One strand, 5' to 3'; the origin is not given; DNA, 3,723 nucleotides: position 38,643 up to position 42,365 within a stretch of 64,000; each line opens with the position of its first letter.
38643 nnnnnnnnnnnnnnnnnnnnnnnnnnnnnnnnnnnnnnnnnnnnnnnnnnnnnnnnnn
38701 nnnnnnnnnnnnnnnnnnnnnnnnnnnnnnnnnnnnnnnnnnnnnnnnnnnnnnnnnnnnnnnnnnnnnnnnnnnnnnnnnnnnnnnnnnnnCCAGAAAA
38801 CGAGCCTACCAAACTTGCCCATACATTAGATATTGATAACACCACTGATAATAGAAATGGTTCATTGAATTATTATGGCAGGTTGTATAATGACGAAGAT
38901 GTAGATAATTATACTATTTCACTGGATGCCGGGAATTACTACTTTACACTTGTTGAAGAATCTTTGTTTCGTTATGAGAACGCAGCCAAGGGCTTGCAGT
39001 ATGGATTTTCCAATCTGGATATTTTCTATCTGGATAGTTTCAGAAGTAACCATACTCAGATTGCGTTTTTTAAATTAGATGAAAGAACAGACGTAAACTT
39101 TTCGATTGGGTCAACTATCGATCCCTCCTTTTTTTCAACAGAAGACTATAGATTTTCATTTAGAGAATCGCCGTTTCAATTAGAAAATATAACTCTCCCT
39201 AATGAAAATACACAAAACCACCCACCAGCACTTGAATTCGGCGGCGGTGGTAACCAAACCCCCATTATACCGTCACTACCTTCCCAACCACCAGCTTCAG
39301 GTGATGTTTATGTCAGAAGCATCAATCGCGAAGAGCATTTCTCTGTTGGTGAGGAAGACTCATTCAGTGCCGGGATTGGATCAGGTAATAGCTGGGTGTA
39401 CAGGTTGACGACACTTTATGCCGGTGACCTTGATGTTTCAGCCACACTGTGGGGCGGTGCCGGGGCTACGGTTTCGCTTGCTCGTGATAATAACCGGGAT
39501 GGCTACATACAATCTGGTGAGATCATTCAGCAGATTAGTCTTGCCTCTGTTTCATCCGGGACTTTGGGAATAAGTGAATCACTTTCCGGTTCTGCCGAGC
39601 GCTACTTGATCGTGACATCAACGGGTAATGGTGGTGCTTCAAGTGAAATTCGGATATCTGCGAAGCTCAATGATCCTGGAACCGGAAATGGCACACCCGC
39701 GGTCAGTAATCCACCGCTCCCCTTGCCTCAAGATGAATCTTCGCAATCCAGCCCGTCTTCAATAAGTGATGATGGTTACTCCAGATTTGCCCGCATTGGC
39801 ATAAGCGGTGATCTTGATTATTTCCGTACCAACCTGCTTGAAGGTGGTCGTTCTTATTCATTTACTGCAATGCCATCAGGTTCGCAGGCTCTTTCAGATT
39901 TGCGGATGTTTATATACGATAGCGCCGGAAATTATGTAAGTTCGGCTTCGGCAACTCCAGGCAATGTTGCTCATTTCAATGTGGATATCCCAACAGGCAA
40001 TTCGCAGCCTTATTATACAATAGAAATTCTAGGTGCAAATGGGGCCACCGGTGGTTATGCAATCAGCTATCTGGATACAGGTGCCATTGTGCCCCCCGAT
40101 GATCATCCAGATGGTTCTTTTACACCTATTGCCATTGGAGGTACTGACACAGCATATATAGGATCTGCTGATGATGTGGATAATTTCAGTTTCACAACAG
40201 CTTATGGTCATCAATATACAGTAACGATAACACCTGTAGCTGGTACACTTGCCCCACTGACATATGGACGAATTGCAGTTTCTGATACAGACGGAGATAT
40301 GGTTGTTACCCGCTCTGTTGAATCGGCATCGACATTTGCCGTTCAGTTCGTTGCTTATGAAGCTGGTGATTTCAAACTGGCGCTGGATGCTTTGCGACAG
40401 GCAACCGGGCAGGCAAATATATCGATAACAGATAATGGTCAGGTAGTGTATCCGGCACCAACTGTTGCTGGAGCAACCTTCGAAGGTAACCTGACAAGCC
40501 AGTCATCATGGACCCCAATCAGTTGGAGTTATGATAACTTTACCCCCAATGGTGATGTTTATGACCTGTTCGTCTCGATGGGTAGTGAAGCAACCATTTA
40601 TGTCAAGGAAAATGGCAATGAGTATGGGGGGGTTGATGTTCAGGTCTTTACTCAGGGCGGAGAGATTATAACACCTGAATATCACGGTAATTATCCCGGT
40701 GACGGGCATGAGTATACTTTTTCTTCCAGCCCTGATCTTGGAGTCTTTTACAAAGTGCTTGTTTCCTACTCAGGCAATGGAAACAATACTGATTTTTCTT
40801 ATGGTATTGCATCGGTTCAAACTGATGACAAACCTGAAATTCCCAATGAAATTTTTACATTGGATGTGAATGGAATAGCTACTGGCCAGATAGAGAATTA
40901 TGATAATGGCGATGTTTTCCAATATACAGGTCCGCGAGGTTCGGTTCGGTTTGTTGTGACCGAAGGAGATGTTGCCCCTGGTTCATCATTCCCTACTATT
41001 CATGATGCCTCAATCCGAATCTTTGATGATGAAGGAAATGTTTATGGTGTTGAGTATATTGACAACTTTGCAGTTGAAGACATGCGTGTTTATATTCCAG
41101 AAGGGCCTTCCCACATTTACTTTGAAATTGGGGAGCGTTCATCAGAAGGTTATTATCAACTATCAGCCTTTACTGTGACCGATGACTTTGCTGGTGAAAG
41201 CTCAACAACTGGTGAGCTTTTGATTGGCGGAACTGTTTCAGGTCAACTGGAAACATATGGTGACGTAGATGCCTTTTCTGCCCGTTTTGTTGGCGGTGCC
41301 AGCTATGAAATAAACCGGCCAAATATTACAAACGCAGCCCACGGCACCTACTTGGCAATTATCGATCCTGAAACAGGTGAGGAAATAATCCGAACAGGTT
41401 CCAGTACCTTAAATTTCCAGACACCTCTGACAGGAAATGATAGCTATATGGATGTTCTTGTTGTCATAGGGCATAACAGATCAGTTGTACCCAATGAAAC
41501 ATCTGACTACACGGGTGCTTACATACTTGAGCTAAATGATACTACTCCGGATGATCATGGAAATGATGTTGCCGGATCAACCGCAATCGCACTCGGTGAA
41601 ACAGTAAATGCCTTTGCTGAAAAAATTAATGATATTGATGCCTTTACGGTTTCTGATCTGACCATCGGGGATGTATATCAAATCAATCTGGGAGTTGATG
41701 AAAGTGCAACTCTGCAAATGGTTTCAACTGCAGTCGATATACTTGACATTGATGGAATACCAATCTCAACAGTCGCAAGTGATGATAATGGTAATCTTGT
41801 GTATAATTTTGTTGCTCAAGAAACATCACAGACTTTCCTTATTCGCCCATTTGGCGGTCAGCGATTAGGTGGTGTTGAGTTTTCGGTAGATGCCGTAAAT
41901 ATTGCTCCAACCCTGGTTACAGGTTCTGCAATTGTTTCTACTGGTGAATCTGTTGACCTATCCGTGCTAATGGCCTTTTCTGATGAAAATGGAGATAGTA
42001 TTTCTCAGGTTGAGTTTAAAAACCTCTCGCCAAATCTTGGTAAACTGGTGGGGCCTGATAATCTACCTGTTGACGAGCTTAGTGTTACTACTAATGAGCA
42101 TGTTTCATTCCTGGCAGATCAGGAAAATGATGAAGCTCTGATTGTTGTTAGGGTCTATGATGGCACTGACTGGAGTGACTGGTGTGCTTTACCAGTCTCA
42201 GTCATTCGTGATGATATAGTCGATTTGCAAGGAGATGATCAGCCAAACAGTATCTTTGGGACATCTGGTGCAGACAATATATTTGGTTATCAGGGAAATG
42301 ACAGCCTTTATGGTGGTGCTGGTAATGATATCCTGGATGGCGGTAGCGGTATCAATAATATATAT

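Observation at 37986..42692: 1568-aa M23 peptidase + multi-PPC + RTX fusion next to an IS remnant: candidate secreted lytic effector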

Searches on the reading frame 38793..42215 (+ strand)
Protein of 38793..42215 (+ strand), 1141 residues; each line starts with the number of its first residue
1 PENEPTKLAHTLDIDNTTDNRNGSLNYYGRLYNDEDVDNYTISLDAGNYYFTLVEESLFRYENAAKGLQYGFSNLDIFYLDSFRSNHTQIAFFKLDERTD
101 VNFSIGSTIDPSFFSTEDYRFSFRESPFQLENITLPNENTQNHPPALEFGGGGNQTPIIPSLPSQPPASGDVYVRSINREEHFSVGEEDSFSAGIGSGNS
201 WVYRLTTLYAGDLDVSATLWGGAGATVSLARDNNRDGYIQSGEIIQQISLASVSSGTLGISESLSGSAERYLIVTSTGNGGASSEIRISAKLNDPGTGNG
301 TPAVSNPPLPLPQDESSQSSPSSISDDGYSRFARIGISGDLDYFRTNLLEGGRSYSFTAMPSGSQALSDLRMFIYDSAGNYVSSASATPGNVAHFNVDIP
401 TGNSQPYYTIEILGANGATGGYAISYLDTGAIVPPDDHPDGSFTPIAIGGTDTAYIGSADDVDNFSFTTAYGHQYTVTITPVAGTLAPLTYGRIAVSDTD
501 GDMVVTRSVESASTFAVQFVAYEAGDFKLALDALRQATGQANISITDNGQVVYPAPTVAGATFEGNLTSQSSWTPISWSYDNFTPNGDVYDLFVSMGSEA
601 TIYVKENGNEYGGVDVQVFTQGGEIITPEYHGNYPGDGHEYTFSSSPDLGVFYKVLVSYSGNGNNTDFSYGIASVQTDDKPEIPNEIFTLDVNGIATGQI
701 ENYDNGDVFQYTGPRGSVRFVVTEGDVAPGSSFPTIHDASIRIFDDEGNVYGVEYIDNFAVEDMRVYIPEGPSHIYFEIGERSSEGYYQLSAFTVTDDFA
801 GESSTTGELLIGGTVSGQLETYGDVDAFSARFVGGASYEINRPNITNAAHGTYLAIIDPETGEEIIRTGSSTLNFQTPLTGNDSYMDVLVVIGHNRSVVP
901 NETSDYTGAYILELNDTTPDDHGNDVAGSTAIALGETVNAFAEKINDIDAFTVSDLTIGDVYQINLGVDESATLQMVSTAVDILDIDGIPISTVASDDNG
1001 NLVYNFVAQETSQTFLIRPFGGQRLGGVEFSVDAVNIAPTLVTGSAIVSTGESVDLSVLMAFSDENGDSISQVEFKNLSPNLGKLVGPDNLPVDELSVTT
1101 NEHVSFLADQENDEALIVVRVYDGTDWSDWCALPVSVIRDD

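Call 32: search_protein_representatives(protein=window:38793-42215:+)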
Query: 1141 residues. Proteins with E-value up to 0.001 (for the whole library): 779; up to 1e-10: 275; up to 1e-30: 23. The best 150 are listed.
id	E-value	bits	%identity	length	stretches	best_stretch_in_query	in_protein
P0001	0.0e+00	2544.6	100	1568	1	1-1141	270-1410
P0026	0.0e+00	1038.7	50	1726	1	24-1137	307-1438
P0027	1.2e-94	334.7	31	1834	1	3-1032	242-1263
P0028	1.5e-64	235.1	29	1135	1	155-724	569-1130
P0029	4.5e-59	216.9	30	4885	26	707-844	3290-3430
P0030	1.1e-58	215.6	29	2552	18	642-855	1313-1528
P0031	2.0e-58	214.8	31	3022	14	698-842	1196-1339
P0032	1.3e-50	189.0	37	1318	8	776-843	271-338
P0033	1.5e-45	172.2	31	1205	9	735-847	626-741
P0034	5.4e-42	160.4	32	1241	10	671-871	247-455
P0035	1.7e-41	158.7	36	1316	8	782-888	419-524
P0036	2.4e-39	151.7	31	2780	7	643-841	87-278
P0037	4.9e-38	147.3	32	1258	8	661-848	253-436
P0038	3.5e-37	144.5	28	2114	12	681-842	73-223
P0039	2.6e-36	141.6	34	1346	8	734-841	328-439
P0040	3.0e-35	138.0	32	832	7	775-858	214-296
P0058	6.7e-26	107.1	32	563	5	735-845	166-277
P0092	7.4e-20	87.1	35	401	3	739-842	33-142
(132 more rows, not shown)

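Call 34: search_protein_families(library=pfam, proteins=[P0026, P0027, P0028, P0032, P0033, P0040, P0058, P0092], max_evalue=0.01)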
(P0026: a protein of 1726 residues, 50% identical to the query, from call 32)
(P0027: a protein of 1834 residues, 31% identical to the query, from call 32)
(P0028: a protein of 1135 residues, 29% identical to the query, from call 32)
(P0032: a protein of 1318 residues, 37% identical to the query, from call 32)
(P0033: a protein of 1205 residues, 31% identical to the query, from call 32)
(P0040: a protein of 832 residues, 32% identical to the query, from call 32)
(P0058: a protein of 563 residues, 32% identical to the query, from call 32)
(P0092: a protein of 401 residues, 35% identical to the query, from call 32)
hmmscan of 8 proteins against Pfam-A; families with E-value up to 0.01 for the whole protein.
P0026 (1726 aa): 1 family
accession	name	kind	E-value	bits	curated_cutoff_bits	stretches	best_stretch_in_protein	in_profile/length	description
PF01551.29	Peptidase_M23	-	2e-09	38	28.7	1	90-140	2-46/96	Peptidase family M23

P0027 (1834 aa): 2 families
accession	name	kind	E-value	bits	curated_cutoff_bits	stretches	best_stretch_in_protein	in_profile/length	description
PF00353.25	HemolysinCabind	-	6.8e-52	173.4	23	12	1303-1335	3-35/36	RTX calcium-binding nonapeptide repeat (4 copies)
PF01551.29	Peptidase_M23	-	0.00017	22.2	28.7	1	69-181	2-90/96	Peptidase family M23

P0028 (1135 aa): 0 families

P0032 (1318 aa): 2 families
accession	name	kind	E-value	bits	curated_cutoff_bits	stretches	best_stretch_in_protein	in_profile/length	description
PF04151.21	PPC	-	1.9e-43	147.6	25.9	4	1115-1191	1-70/70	Bacterial pre-peptidase C-terminal domain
PF12433.14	PV_NSP1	-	0.004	17.9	25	0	253-276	25-48/82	Parvovirus non-structural protein 1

P0033 (1205 aa): 6 families
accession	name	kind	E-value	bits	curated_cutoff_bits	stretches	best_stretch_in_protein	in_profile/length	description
PF04151.21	PPC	-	6.4e-57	190.8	25.9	8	833-897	1-66/70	Bacterial pre-peptidase C-terminal domain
PF23623.1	GBD_IRG7_N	-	3e-22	79.1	27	0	510-564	31-85/95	IRG7 N-terminal galactose binding domain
PF03442.20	CBM_X2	-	6.8e-12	45.7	28.9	0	385-417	38-70/83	Carbohydrate binding domain X2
PF23861.1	Ribophorin_II_2nd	-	9.4e-07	29.4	23.4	0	647-704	45-104/105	Ribophorin II second domain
PF05257.22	CHAP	-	6e-06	27.1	26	1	1062-1176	7-79/81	CHAP domain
PF15088.11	NADH_dh_m_C1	-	0.0083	16.1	27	0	380-390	13-23/49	NADH dehydrogenase [ubiquinone] 1 subunit C1, mitochondrial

P0040 (832 aa): 9 families
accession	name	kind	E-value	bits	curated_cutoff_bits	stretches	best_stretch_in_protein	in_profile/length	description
PF04151.21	PPC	-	1.2e-49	167.4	25.9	7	262-331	1-68/70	Bacterial pre-peptidase C-terminal domain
PF23623.1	GBD_IRG7_N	-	2.4e-14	53.7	27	0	408-448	37-77/95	IRG7 N-terminal galactose binding domain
PF01105.29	EMP24_GP25L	-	1.1e-10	42.4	25.9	0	411-447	41-77/182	emp24/gp25L/p24 family/GOLD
PF18962.6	Por_Secre_tail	-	3.5e-07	30.9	27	0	411-450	24-63/75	Secretion system C-terminal sorting domain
PF00054.30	Laminin_G_1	-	3.8e-07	30.8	24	0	475-508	5-31/131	Laminin G domain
PF07411.17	DUF1508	-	1.5e-05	25.2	22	0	409-423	6-20/48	Domain of unknown function (DUF1508)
PF15088.11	NADH_dh_m_C1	-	0.00021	21.2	27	0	623-636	11-24/49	NADH dehydrogenase [ubiquinone] 1 subunit C1, mitochondrial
PF19077.6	Big_13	-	0.0043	18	27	0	702-720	75-93/102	Bacterial Ig-like domain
PF15418.12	DUF4625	-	0.0055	17.4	27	0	456-478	104-126/131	Domain of unknown function (DUF4625)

P0058 (563 aa): 3 families
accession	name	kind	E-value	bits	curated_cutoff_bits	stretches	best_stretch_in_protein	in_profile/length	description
PF04151.21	PPC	-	1.3e-35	122.5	25.9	5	479-543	2-66/70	Bacterial pre-peptidase C-terminal domain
PF23623.1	GBD_IRG7_N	-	1.7e-07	31.8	27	0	503-553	37-86/95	IRG7 N-terminal galactose binding domain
PF23861.1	Ribophorin_II_2nd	-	0.00092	19.8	23.4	0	512-559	38-84/105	Ribophorin II second domain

P0092 (401 aa): 2 families
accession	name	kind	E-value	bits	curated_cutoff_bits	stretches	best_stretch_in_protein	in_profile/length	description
PF04151.21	PPC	-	6.6e-12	46.6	25.9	2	124-188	1-66/70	Bacterial pre-peptidase C-terminal domain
PF07076.17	DUF1344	-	0.001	19.3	23.1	0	271-303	16-48/60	Protein of unknown function (DUF1344)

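Call 39: find_encoding_contigs(protein=P0026, flank=10000)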
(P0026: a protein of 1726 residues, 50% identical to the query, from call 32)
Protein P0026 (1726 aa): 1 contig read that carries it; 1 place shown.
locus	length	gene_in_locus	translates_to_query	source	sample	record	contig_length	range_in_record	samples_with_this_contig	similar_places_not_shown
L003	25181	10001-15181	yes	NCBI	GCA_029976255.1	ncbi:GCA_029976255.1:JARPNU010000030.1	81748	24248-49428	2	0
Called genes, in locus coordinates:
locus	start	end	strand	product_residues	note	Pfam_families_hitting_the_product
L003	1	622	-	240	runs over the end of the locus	PF00561:Abhydrolase_1, PF00975:Thioesterase, PF12146:Hydrolase_4, PF12697:Abhydrolase_6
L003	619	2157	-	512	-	PF00528:BPD_transp_1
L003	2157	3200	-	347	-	PF00005:ABC_tran, PF13304:AAA_21 (weak)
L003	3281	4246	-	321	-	PF04069:OpuAC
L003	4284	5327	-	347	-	PF00291:PALP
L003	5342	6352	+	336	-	PF00126:HTH_1, PF03466:LysR_substrate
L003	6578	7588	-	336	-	-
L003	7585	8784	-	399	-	PF01546:Peptidase_M20, PF07687:M20_dimer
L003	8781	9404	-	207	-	PF01613:Flavin_Reduct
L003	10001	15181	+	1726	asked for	PF01551:Peptidase_M23 (faint)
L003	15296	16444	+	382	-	-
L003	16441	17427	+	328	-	-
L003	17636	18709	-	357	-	PF00005:ABC_tran, PF13304:AAA_21 (faint), PF08402:TOBE_2 (weak)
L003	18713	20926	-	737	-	PF00528:BPD_transp_1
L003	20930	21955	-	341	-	PF01547:SBP_bac_1, PF13531:SBP_bac_11, PF13416:SBP_bac_8, PF13343:SBP_bac_6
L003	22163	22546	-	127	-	PF26604:CBU_0592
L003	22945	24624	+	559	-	PF02469:Fasciclin, PF00353:HemolysinCabind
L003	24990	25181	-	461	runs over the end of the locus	PF11376:DUF3179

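Call 40: find_encoding_contigs(protein=P0027, flank=10000)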
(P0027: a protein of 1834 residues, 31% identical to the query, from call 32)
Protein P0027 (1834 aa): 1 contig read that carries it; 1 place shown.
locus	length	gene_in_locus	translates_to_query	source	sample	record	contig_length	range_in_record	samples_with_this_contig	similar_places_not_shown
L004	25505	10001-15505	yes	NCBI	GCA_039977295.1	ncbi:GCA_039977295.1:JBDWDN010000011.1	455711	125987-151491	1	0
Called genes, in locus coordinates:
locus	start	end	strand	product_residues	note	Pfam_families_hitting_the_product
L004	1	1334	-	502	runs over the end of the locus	PF04820:Trp_halogenase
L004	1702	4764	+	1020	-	PF07715:Plug, PF00593:TonB_dep_Rec_b-barrel, PF14905:OMP_b-brl_3 (faint)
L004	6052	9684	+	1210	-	PF08548:Peptidase_M10_C (weak), PF00353:HemolysinCabind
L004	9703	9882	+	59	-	-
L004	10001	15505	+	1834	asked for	PF00353:HemolysinCabind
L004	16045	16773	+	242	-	PF02517:Rce1-like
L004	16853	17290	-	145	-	PF08570:DUF1761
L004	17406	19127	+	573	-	PF00133:tRNA-synt_1 (weak), PF09334:tRNA-synt_1g, PF19303:Anticodon_3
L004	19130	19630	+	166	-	PF05656:DUF805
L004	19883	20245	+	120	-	PF05656:DUF805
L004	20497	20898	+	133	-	PF05656:DUF805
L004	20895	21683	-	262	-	-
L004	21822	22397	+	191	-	PF02482:Ribosomal_S30AE, PF16321:Ribosom_S30AE_C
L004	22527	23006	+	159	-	PF00359:PTS_EIIA_2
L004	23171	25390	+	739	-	PF13089:PP_kinase_N, PF02503:PP_kinase, PF17941:PP_kinase_C_1, PF13091:PLDc_2 (faint), PF13090:PP_kinase_C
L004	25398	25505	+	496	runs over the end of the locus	PF02541:Ppx-GppA, PF21697:Ppx_C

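Call 52: search_protein_families(library=pfam, proteins=[L003:15296-16444:+, L003:16441-17427:+, L003:14201-15181:+, L004:6052-9684:+], max_evalue=0.01)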
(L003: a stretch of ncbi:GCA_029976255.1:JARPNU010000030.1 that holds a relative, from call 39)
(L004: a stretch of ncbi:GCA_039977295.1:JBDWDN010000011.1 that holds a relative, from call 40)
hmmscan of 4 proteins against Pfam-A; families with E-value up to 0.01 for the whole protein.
L003:15296-16444:+ (382 aa): 1 family
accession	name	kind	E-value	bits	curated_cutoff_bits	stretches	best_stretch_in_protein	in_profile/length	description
PF01676.23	Metalloenzyme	-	9.4e-05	22.5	24.3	1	239-311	134-202/252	Metalloenzyme superfamily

L003:16441-17427:+ (328 aa): 0 families

L003:14201-15181:+ (326 aa): 0 families

L004:6052-9684:+ (1210 aa): 5 families
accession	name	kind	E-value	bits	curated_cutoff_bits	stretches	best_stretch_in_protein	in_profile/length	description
PF00353.25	HemolysinCabind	-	6.7e-60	199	23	12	977-1012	1-36/36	RTX calcium-binding nonapeptide repeat (4 copies)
PF08548.17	Peptidase_M10_C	-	8.9e-07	29.3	20.7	1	310-405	32-108/193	Peptidase M10 serralysin C terminal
PF00413.30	Peptidase_M10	-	0.0039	17.5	24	1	128-241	46-146/159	Matrixin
PF13583.11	Reprolysin_4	-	0.0045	17.1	22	1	185-227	120-161/203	Metallo-peptidase family M12B Reprolysin-like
PF06594.17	HCBP_related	-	0.0046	17.3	21.4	1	495-524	8-36/42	Haemolysin-type calcium binding protein related domain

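Call 74: search_solved_structures(query=L003:14201-15181:+, max_evalue=1)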
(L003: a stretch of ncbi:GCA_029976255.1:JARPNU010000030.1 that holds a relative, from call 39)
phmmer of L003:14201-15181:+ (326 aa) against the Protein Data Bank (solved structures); distinct sequences matched with E-value up to 1: 0.

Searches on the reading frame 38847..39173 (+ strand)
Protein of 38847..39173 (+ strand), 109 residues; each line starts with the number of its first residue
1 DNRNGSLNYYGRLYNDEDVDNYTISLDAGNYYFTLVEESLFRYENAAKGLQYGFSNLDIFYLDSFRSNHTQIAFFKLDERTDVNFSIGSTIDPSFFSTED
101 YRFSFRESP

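Call 20: search_protein_families(library=pfam, proteins=[window:38847-39173:+], max_evalue=10)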
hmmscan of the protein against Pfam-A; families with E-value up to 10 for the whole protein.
seq(109 aa): 0 families

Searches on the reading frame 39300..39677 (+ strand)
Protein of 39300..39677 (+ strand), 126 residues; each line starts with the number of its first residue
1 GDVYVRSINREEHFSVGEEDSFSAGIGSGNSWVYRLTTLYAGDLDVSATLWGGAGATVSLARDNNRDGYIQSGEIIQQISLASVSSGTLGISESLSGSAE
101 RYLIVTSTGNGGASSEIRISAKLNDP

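Call 20: search_protein_families(library=pfam, proteins=[window:39300-39677:+], max_evalue=10)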
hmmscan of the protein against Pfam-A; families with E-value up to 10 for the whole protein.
seq(126 aa): 0 families

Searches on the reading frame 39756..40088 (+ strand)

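Call 20: search_protein_families(library=pfam, proteins=[window:39756-40088:+], max_evalue=10)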
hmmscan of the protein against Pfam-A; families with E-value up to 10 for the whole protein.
seq(111 aa): 1 family
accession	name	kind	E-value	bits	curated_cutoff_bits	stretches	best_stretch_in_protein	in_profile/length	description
PF20356.3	DUF6651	-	0.16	13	27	1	48-101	51-103/113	Family of unknown function (DUF6651)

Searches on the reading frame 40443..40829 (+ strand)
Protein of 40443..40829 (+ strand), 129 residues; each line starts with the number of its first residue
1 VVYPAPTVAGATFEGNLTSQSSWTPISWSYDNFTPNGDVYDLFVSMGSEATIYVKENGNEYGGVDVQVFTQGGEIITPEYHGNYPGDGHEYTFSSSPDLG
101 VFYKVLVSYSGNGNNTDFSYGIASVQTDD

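Call 20: search_protein_families(library=pfam, proteins=[window:40443-40829:+], max_evalue=10)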
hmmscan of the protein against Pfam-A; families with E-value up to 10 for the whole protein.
seq(129 aa): 0 families
